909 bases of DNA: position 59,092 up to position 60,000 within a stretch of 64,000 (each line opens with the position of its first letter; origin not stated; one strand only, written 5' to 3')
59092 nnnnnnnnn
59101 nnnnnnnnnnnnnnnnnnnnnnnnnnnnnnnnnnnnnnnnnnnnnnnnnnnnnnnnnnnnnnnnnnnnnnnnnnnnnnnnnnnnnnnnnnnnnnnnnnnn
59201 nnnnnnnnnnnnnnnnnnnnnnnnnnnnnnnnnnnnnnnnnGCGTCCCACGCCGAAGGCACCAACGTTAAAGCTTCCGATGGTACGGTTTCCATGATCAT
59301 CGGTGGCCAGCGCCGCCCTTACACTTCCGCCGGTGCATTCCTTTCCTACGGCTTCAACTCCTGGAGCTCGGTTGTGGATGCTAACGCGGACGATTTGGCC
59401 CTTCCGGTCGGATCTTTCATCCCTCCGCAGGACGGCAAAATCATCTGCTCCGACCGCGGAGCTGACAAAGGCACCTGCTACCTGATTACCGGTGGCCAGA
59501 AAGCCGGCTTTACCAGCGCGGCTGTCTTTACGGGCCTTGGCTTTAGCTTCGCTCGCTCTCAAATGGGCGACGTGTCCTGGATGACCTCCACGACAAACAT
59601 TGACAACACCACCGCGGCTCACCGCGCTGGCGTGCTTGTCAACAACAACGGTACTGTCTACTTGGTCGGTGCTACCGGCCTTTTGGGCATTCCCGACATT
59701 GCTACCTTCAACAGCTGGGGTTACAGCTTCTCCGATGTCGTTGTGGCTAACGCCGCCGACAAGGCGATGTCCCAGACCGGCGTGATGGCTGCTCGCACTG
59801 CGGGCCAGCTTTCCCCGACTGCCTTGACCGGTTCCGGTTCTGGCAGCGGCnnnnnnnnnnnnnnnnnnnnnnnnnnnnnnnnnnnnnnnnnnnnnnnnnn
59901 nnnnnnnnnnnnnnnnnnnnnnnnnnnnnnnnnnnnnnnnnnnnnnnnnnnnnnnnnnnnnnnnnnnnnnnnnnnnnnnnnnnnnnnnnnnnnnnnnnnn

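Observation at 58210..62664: Candidate S-layer protein: strong promoter, ~850-nt untranslated leader, triple N-terminal repeat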

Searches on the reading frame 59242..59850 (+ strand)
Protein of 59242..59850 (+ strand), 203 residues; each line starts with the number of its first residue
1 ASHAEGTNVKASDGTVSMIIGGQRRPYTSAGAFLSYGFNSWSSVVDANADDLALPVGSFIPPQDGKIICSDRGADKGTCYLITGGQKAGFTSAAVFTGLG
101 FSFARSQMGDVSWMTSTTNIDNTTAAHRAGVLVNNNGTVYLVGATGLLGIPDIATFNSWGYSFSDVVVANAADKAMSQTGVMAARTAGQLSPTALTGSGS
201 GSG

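Call 36: search_protein_representatives(protein=window:59242-59850:+)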
Query: 203 residues. Proteins with E-value up to 0.001 (for the whole library): 1243; up to 1e-10: 706; up to 1e-30: 308. The best 150 are listed.
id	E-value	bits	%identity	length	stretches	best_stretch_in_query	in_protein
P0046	1.0e-99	348.4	83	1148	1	1-197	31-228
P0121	3.4e-99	346.7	80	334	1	1-199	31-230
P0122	2.3e-98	343.9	60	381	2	6-192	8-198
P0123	4.8e-88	310.3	75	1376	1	1-198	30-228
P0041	1.9e-87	308.4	77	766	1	3-200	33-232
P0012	4.2e-86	304.0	76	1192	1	1-197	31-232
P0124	4.8e-86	303.8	75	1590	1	1-198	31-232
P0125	8.6e-86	303.0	77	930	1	1-197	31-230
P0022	1.9e-85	301.8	74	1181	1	3-200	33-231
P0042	2.3e-84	298.3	74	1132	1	3-199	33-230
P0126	2.4e-83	295.0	75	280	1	1-193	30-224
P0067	4.4e-83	294.1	75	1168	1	1-194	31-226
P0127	9.7e-83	293.0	71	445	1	5-192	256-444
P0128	2.6e-82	291.6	73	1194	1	2-200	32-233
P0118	8.4e-81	286.7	73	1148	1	1-195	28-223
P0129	3.9e-79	281.2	72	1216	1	1-200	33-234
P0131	8.8e-79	280.1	67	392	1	2-192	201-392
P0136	6.7e-76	270.7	68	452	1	3-192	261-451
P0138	7.3e-75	267.3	59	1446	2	2-193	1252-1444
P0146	7.1e-72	257.5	52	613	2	2-192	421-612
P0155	1.4e-70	253.3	64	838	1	2-193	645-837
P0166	5.2e-68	244.9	63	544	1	4-192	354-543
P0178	1.0e-66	240.7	63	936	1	2-192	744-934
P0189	5.5e-65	235.1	65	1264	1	1-194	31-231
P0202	1.9e-63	230.0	60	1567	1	6-192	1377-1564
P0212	1.5e-62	227.1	59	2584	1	5-190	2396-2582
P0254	1.4e-55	204.4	59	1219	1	1-198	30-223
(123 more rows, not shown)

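Call 37: search_protein_families(library=pfam, proteins=[P0127, P0131, P0136, P0138, P0146, P0155, P0166, P0178, P0202, P0212], max_evalue=0.001)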
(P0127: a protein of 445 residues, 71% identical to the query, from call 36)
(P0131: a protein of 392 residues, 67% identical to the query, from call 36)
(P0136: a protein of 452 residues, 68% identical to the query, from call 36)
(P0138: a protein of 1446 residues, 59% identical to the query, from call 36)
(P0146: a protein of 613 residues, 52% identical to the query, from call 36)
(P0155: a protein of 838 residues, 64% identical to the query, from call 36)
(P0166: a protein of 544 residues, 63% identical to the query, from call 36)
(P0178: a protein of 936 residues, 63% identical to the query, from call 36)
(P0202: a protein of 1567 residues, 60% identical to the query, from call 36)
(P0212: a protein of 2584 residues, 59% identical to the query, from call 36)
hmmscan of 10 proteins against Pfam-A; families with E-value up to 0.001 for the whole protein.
P0127 (445 aa): 0 families

P0131 (392 aa): 0 families

P0136 (452 aa): 1 family
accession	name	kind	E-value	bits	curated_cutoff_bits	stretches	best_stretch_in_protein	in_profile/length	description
PF05345.18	He_PIG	-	0.0002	22.2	24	1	32-120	8-96/96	Putative Ig domain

P0138 (1446 aa): 3 families
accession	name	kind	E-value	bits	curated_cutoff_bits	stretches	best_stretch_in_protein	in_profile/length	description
PF00041.27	fn3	-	1.6e-21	76.7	25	2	339-410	2-75/84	Fibronectin type III domain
PF25788.1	Ig_Rha78A_N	-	1e-10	42.2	27.4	0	1188-1240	50-102/105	Rha78A-like, N-terminal immunoglobulin domain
PF25059.1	FN3_DSCAM-DSCAML_C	-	0.00038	21.2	39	0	655-714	13-72/89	DSCAM/DSCAML C-terminal Fn3-like domain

P0146 (613 aa): 0 families

P0155 (838 aa): 2 families
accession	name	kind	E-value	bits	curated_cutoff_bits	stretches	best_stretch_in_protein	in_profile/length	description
PF00082.27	Peptidase_S8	-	1.1e-49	169.7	21.8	1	340-617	2-274/288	Subtilase family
PF01833.30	TIG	-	6.1e-18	65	20.9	3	208-295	1-83/84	IPT/TIG domain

P0166 (544 aa): 0 families

P0178 (936 aa): 4 families
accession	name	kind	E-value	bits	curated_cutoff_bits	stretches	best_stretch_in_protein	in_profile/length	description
PF13620.12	CarboxypepD_reg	-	4.3e-09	37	32.3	1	410-472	3-67/82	Carboxypeptidase regulatory-like domain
PF00041.27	fn3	-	6.1e-08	33.2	25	0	44-133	2-81/84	Fibronectin type III domain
PF07210.18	DUF1416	-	7.3e-05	23.1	23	0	408-468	21-80/97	Protein of unknown function (DUF1416)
PF25059.1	FN3_DSCAM-DSCAML_C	-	0.00058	20.6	39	0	99-141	43-83/89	DSCAM/DSCAML C-terminal Fn3-like domain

P0202 (1567 aa): 5 families
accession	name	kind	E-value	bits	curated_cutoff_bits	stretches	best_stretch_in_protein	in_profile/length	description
PF00041.27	fn3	-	3.7e-31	107.6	25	3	134-209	2-80/84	Fibronectin type III domain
PF16656.11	Pur_ac_phosph_N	-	2.1e-09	38.3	30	1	352-434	10-93/93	Purple acid Phosphatase, N-terminal domain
PF18370.7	RGI_lyase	-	3.6e-08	34.1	27.8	0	49-109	16-77/86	Rhamnogalacturonan I lyases beta-sheet domain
PF25788.1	Ig_Rha78A_N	-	2.7e-05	24.8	27.4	0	480-530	52-102/105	Rha78A-like, N-terminal immunoglobulin domain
PF25059.1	FN3_DSCAM-DSCAML_C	-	0.00012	22.8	39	0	175-222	43-88/89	DSCAM/DSCAML C-terminal Fn3-like domain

P0212 (2584 aa): 8 families
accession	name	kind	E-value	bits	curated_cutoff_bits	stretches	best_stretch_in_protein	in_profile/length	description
PF00041.27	fn3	-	1.6e-43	147.3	25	3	226-311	1-79/84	Fibronectin type III domain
PF25059.1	FN3_DSCAM-DSCAML_C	-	2.9e-28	98.5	39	3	238-316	4-79/89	DSCAM/DSCAML C-terminal Fn3-like domain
PF13385.13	Laminin_G_3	-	4.6e-25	89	27.6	2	385-529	8-149/151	Concanavalin A-like lectin/glucanases superfamily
PF16656.11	Pur_ac_phosph_N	-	5.3e-13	49.8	30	2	234-307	9-86/93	Purple acid Phosphatase, N-terminal domain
PF18998.6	Flg_new_2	-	3.2e-11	43.5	23.6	1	1435-1504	1-72/73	Divergent InlB B-repeat domain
PF03629.24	SASA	-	3e-09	37.3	24.8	1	1107-1290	63-225/226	Carbohydrate esterase, sialic acid-specific acetylesterase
PF23197.1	IG_AIR9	-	2.6e-08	34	27.5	1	946-1021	4-75/87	AIR9 A9 domain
PF24171.1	Fn3-III_PB4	-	5.2e-06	26.8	27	0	239-305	23-91/125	Straight fiber protein PB4 third Fn3-like domain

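Call 61: predict_structure(alignment_id=A2)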
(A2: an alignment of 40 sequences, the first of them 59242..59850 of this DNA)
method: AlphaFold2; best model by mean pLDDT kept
length: 203 residues; sequences in the alignment: 40
mean_pLDDT: 94.7   pTM: 0.87
mean pLDDT of the five models: 94.7, 94.3, 94.2, 93.9, 93.8
residues with pLDDT >= 90: 192; 70-90: 4; 50-70: 1; < 50: 6
segments of 3 or more residues with pLDDT < 50: 198-203
pLDDT, mean of each block of 10 residues (from residue 1): 96 98 97 97 98 97 97 94 97 97 96 96 98 98 97 97 98 97 95 72 38
secondary structure, 60 per line:
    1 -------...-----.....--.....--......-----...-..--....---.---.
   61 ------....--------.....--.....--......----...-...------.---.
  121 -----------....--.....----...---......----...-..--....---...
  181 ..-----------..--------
elements in order: E8-10 E16-20 E23-27 H30-35 H49-52 E67-70 E79-83 E86-90 H93-98 E107-109 E132-135 E138-142 E147-149 H153-158 H171-174 E178-182

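Call 66: fold_search(model_id=the predicted structure, library=pdb)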
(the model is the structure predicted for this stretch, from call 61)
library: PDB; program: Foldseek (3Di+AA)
matches with E <= 10: 146; with E <= 0.001: 10
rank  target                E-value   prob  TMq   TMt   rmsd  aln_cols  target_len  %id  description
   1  7nps_B1               5.2e-05  0.98  0.23  0.12  24.7       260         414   11  Structure of the periplasmic assembly from the ESX-5 inner membrane complex, C1 model (released 2021-05-26)
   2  7np7_B1               5.5e-05  0.96  0.21  0.10  24.8       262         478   12  Structure of an intact ESX-5 inner membrane complex, Composite C1 model (released 2021-06-02)
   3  5ebd                  7.5e-05  0.94  0.21  0.12  24.8       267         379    9  Crystal structure of EccB1 of Mycobacterium tuberculosis in spacegroup P21 (state IV) (released 2016-02-17)
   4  3x3n                  9.0e-05  0.98  0.22  0.13  21.4       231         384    9  Crystal structure of EccB1 of Mycobacterium tuberculosis in spacegroup P21 (released 2015-12-09)
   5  7np7_B4               1.1e-04  0.92  0.21  0.10  25.3       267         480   11  Structure of an intact ESX-5 inner membrane complex, Composite C1 model (released 2021-06-02)
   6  7nps_B4               2.9e-04  0.89  0.21  0.11  25.7       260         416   12  Structure of the periplasmic assembly from the ESX-5 inner membrane complex, C1 model (released 2021-05-26)
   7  5ebc                  3.9e-04  0.87  0.22  0.12  24.5       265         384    8  Crystal structure of EccB1 of Mycobacterium tuberculosis in spacegroup P21 (state III) (released 2016-02-17)
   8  4kk7                  5.7e-04  0.77  0.22  0.13  23.1       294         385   10  Structure of EccB1 from the type VII (ESX-1) secretion system of Mycobacterium tuberculosis. (released 2013-06-19)
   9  6sgy_A                7.8e-04  0.87  0.21  0.12  21.6       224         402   13  Structure of EccB3 dimer from the ESX-3 core complex (released 2019-10-09)
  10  3x3m                  9.3e-04  0.84  0.22  0.12  20.2       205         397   14  Crystal structure of EccB1 of Mycobacterium tuberculosis in spacegroup P212121 (released 2015-12-09)
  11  5cyu                  1.8e-03  0.60  0.21  0.12  24.1       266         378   11  Structure of the soluble domain of EccB1 from the Mycobacterium smegmatis ESX-1 secretion system. (released 2015-08-12)
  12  9rze_Z                5.3e-01  0.05  0.15  0.08  15.0       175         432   11  State 2 MAP 3 RNA Pol II activated elongation complex with SETD2 bound to proximal upstream H3 (released 2026-03-18)
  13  8cdu_C                7.2e-01  0.06  0.13  0.04  13.7       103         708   14  Rnase R bound to a 30S degradation intermediate (main state) (released 2023-12-20)
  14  9ya3_J                9.8e-01  0.02  0.11  0.10  15.8       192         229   11  Cryo-EM structure of the apical region of subpellicular microtubule (SPMT) from Toxoplasma gondii (8-nm repeat) (released 2025-12-03)
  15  5fsb_B                1.1e+00  0.02  0.13  0.13  13.9       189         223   12  Structure of tectonin 2 from laccaria bicolor in complex with 2-o-methyl-methyl-seleno-beta-l-fucopyranoside (released 2017-03-29)
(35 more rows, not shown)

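Call 70: fold_search(model_id=the predicted structure, library=viral)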
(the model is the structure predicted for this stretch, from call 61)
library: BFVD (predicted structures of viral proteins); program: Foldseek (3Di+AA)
matches with E <= 10: 218; with E <= 0.001: 1
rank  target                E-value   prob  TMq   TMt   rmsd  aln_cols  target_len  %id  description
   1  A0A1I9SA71            1.0e-05  1.00  0.43  0.70   3.4       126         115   20  Uncharacterized protein [Rhodococcus phage Weasels2]
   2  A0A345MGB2            8.5e-03  1.00  0.28  0.52   2.0        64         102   26  Uncharacterized protein [Streptomyces phage LukeCage]
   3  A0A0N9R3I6            8.5e-03  0.95  0.25  0.15   9.0       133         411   14  Uncharacterized protein [Chrysochromulina ericina virus CeV-01B]
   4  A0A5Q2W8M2            7.8e-02  0.99  0.25  0.11   2.3        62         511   13  (no name in the UniProt tables at hand)
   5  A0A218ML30            2.1e-01  0.87  0.23  0.12   4.2        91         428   14  Uncharacterized protein [uncultured virus]
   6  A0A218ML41            2.1e-01  0.80  0.22  0.23   4.9        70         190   14  Uncharacterized protein [uncultured virus]
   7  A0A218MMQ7            4.6e-01  0.60  0.22  0.07   3.8        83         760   10  Uncharacterized protein [uncultured virus]
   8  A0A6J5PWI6            4.9e-01  0.69  0.23  0.40   5.5        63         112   16  Uncharacterized protein [uncultured Caudovirales phage]
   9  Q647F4                5.9e-01  0.02  0.12  0.12  15.1       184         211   11  Uncharacterized protein [Thermoproteus tenax spherical virus 1]
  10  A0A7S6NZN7            7.6e-01  0.77  0.26  0.08   2.0        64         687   11  (no name in the UniProt tables at hand)
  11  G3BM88                1.2e+00  0.05  0.11  0.12  16.7        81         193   12  Uncharacterized protein 222 [Salmonella phage PVPSE1]
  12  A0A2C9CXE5            1.2e+00  0.01  0.11  0.07  16.3       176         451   11  Uncharacterized protein [Yersinia phage fHe-Yen9-04]
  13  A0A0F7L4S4            1.4e+00  0.11  0.23  0.15  15.7       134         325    7  Uncharacterized protein [uncultured marine virus]
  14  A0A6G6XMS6            1.6e+00  0.47  0.25  0.16   2.6        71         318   18  (no name in the UniProt tables at hand)
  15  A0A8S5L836            1.6e+00  0.06  0.11  0.31   7.7        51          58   14  Uncharacterized protein [Siphoviridae sp. ctDmQ3]
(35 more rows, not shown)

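Call 101: list_cluster_members(proteins=[P0189, P0001, P0075, P0071, P0100, P0051, P0254, P0129, P0038, P0060])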
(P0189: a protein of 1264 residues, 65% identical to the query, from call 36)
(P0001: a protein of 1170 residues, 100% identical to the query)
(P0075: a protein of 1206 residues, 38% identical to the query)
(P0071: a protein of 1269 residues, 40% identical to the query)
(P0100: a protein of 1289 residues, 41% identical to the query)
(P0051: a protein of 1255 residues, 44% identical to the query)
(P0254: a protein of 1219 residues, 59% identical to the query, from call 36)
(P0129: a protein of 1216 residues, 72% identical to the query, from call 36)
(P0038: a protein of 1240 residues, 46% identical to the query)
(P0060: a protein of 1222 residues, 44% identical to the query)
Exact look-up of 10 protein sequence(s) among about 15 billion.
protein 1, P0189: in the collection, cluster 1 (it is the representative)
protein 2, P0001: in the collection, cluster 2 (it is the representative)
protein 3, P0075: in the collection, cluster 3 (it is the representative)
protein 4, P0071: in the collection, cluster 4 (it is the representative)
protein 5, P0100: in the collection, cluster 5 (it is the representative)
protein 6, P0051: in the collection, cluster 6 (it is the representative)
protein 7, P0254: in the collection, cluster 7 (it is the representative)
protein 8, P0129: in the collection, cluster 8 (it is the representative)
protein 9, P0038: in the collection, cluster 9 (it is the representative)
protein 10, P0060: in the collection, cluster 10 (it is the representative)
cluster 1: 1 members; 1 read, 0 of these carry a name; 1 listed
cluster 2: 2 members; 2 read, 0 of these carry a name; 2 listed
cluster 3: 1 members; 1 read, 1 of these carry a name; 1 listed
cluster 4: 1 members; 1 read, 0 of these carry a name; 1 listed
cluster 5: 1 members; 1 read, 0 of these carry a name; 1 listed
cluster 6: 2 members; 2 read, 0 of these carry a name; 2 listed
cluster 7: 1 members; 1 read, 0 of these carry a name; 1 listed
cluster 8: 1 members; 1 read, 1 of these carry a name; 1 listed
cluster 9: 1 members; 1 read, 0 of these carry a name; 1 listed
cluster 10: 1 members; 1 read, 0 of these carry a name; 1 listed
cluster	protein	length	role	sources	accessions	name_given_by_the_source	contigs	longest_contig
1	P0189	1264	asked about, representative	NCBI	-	-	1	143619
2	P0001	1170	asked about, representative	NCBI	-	-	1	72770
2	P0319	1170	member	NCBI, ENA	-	-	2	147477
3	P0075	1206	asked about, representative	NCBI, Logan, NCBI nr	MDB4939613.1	MAG: baaA1 [Candidatus Doudnabacteria bacterium] | baaA1 [Candidatus Doudnabacteria bacterium]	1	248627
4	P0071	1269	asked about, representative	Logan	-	-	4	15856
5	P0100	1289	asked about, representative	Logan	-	-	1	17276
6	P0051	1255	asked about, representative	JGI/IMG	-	-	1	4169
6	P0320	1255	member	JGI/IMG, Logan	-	-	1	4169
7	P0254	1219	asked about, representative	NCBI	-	-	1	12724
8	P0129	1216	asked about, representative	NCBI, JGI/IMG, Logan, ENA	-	hypothetical protein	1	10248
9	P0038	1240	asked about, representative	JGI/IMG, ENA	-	-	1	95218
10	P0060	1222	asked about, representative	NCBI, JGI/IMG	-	-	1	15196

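Call 102: find_encoding_contigs(protein=P0189, flank=2500, max_places=1)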
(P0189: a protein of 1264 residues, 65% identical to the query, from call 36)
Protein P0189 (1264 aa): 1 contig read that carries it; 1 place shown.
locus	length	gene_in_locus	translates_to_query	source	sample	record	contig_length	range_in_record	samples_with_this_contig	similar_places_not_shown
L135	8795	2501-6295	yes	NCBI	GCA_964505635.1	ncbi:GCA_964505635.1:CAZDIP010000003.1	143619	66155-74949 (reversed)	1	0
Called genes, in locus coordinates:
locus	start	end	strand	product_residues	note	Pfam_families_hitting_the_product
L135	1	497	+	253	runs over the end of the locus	PF18306:LDcluster4, PF03641:Lysine_decarbox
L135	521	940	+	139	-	-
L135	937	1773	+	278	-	PF00923:TAL_FSA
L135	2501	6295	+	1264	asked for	-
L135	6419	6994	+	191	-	PF13414:TPR_11 (faint), PF13431:TPR_17 (weak), PF00515:TPR_1, PF07719:TPR_2 (weak), PF14559:TPR_19, PF00515:TPR_1, PF07719:TPR_2 (weak), PF13181:TPR_8 (weak), +6 more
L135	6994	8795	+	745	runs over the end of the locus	PF04932:Wzy_C, PF13424:TPR_12 (faint), PF13431:TPR_17 (faint), PF13428:TPR_14 (faint), PF13432:TPR_16 (faint), PF14559:TPR_19 (weak)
